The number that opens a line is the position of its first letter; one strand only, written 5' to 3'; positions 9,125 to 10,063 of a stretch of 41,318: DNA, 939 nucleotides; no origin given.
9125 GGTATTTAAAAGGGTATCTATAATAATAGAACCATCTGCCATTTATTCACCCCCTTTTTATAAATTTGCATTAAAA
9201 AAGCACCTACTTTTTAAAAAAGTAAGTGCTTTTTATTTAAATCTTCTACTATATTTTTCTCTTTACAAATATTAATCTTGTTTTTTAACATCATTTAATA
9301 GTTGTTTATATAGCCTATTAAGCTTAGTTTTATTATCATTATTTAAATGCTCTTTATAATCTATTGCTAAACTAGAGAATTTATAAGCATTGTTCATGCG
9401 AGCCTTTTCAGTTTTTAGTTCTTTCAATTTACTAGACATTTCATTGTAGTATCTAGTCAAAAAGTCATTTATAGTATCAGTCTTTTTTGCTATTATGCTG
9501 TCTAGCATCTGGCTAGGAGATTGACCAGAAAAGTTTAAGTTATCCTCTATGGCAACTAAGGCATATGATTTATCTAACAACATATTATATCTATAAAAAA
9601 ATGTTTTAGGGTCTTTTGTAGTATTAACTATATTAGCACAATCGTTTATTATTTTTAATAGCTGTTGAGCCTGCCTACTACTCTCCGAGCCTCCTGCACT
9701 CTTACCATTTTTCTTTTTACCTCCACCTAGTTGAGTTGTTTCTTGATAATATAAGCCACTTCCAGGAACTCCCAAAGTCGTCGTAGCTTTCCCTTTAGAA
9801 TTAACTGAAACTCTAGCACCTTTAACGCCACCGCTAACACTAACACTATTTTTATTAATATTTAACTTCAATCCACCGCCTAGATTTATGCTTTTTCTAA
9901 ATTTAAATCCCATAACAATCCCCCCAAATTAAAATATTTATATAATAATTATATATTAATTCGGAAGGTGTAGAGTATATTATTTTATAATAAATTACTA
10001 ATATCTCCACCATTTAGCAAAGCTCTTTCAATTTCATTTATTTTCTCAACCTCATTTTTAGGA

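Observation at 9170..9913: DUF4236-like moron with its own terminator, inserted between the tail chaperones and the tape measure gene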

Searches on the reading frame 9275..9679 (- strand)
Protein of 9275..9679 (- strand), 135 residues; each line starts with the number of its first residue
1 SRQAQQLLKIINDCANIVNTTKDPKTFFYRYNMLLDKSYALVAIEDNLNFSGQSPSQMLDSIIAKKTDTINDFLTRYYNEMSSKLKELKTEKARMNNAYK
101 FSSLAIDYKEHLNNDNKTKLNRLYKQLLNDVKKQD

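Call 45: search_protein_representatives(protein=window:9275-9679:-)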
Query: 135 residues. Proteins with E-value up to 0.001 (for the whole library): 549; up to 1e-10: 170; up to 1e-30: 1. The best 150 are listed.
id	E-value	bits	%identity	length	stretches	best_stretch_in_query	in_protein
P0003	8.3e-73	258.3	93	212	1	1-135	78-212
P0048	7.1e-25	103.7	43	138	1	3-127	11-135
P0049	8.7e-23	96.9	39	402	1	4-128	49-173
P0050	3.8e-22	94.9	41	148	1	4-131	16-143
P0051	4.2e-22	94.7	45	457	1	4-129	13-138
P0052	1.3e-21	93.2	39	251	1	5-130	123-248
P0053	2.3e-21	92.4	44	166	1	3-130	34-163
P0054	4.7e-20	88.1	38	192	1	4-129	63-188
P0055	5.8e-20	87.8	37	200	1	2-133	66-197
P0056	1.1e-19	87.0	39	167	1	2-128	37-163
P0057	3.0e-19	85.5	39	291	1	5-131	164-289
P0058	3.5e-19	85.3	38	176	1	4-129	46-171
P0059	4.7e-19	84.9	42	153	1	4-116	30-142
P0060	1.0e-18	83.8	41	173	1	5-117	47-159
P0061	1.3e-18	83.5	48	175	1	2-99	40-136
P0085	5.1e-16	75.1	35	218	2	2-125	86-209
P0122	4.8e-14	68.7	35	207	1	5-124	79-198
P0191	2.0e-11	60.3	30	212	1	2-126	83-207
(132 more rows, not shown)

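Call 47: search_protein_families(library=pfam, alignment_id=A3, max_evalue=0.001)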
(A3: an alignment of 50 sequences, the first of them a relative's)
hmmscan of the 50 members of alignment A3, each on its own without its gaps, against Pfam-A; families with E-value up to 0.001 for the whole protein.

A. member 1, P0049 (402 aa): 0 families

B. families by the number of members that match (of 50 scanned): 18 families
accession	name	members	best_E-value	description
PF14020.11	DUF4236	8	3e-21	Protein of unknown function (DUF4236)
PF05154.21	TM2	7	3e-17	TM2 domain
PF00929.31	RNase_T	4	6.2e-37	Exonuclease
PF13482.12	RNase_H_2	3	8.4e-07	RNase_H superfamily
PF02037.33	SAP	2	9.4e-12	SAP domain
PF06152.16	Phage_min_cap2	2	2.6e-10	Phage minor capsid protein 2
PF12773.13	DZR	2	8.6e-10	Double zinc ribbon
PF24463.1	DUF7577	2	9.9e-07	Domain of unknown function (DUF7577)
PF16473.11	Rv2179c-like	2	1.4e-06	3'-5' exoribonuclease Rv2179c-like domain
PF13240.11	Zn_Ribbon_1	2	1.7e-06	zinc-ribbon domain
PF04233.19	Phage_Mu_F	1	7.1e-09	Phage Mu protein F like protein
PF12949.13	HeH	1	3.3e-05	HeH/LEM domain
PF13248.11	Zn_ribbon_3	1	4.5e-05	zinc-ribbon domain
PF07719.23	TPR_2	1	9.1e-05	Tetratricopeptide repeat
PF14559.12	TPR_19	1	0.00014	Tetratricopeptide repeat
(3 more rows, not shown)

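Call 56: find_encoding_contigs(protein=P0085, flank=6000, max_places=3)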
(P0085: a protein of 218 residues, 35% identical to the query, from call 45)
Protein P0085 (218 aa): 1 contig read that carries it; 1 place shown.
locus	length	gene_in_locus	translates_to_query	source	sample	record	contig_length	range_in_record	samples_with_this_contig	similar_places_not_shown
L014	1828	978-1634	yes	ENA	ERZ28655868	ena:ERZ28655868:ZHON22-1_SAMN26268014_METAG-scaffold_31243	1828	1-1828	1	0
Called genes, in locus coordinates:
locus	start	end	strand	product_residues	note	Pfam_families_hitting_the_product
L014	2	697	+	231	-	?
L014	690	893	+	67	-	-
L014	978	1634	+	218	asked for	PF14020:DUF4236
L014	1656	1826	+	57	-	?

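Call 57: find_encoding_contigs(protein=P0191, flank=6000, max_places=3)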
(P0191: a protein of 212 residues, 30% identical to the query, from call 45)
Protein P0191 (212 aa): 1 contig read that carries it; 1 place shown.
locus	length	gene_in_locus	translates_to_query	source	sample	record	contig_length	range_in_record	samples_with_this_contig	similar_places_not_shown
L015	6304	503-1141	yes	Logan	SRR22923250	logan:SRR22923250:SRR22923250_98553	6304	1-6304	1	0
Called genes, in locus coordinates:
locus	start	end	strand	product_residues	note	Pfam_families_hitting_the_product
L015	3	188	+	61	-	?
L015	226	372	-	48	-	-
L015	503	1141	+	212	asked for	PF14020:DUF4236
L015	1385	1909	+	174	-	PF01381:HTH_3, PF13384:HTH_23 (weak), PF13560:HTH_31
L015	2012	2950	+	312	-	PF00589:Phage_integrase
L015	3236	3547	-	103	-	-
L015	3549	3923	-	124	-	-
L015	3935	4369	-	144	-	-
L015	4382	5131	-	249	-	-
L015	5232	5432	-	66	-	-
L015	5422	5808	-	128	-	-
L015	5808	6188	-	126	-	-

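Call 58: find_encoding_contigs(protein=P0122, flank=6000, max_places=3)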
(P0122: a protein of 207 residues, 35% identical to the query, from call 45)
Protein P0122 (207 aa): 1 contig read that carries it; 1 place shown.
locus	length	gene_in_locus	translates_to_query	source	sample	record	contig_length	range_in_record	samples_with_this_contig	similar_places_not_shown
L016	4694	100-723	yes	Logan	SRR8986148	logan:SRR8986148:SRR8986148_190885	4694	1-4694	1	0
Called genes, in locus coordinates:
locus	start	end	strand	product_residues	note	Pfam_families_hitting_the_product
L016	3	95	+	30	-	?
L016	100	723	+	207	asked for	PF14020:DUF4236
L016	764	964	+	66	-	-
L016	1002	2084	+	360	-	PF04313:HSDR_N, PF13588:HSDR_N_2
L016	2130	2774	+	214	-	-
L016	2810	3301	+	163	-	PF09811:Yae1_N (weak)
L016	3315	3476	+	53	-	-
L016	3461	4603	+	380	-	PF00589:Phage_integrase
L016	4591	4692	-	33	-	?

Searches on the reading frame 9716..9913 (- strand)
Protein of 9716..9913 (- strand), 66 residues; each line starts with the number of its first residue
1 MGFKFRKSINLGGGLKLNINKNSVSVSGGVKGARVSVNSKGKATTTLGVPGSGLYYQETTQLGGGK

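Call 92: predict_structure(alignment_id=A5)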
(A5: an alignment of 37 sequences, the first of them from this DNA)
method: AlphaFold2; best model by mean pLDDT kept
length: 66 residues; sequences in the alignment: 37
mean_pLDDT: 78.2   pTM: 0.50
mean pLDDT of the five models: 78.2, 73.5, 73.3, 69.5, 60.3
residues with pLDDT >= 90: 0; 70-90: 58; 50-70: 6; < 50: 2
segments of 3 or more residues with pLDDT < 50: none
pLDDT, mean of each block of 10 residues (from residue 1): 71 82 81 81 83 82 60
secondary structure, 60 per line:
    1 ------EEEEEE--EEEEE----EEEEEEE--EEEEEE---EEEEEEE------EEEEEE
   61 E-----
elements in order: E7-12 E15-19 E24-30 E33-38 E42-48 E55-61

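Call 118: find_related_loci(query=A8, collection=viral_contigs, flank=6000)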
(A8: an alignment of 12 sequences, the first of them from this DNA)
Query A8 (66 aa) in viral_contigs; peptide patterns used: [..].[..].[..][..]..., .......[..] (x = any residue, [..] = any of these).
86 stretches matched a pattern; 49 encode a relative of the query (tblastn E <= 1e-3); 49 distinct loci.
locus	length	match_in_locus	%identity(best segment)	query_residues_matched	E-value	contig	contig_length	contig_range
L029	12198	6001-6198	100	1-66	9e-39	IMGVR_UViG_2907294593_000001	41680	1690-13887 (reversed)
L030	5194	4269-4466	98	1-66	4e-38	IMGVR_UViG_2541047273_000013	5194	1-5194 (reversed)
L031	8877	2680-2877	94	1-66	2e-37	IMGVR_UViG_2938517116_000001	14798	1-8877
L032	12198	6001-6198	94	1-66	4e-36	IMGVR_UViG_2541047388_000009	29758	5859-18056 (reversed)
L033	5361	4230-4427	94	1-66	4e-36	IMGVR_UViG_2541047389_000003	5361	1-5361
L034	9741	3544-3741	94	1-66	4e-36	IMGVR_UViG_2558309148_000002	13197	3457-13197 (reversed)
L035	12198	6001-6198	94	1-66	4e-36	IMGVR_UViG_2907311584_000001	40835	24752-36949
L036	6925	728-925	61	1-66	2e-23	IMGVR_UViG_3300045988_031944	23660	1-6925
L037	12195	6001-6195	62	1-65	3e-23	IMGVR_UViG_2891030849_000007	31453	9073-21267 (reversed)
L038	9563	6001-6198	61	1-66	2e-23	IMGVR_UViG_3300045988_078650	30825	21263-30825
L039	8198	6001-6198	59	1-66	8e-23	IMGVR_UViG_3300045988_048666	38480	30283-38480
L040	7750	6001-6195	62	1-65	9e-23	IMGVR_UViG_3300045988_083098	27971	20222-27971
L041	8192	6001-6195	62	1-65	1e-22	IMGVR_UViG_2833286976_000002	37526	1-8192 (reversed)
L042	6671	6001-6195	62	1-65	1e-22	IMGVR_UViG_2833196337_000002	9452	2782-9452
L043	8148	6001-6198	58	1-66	1e-22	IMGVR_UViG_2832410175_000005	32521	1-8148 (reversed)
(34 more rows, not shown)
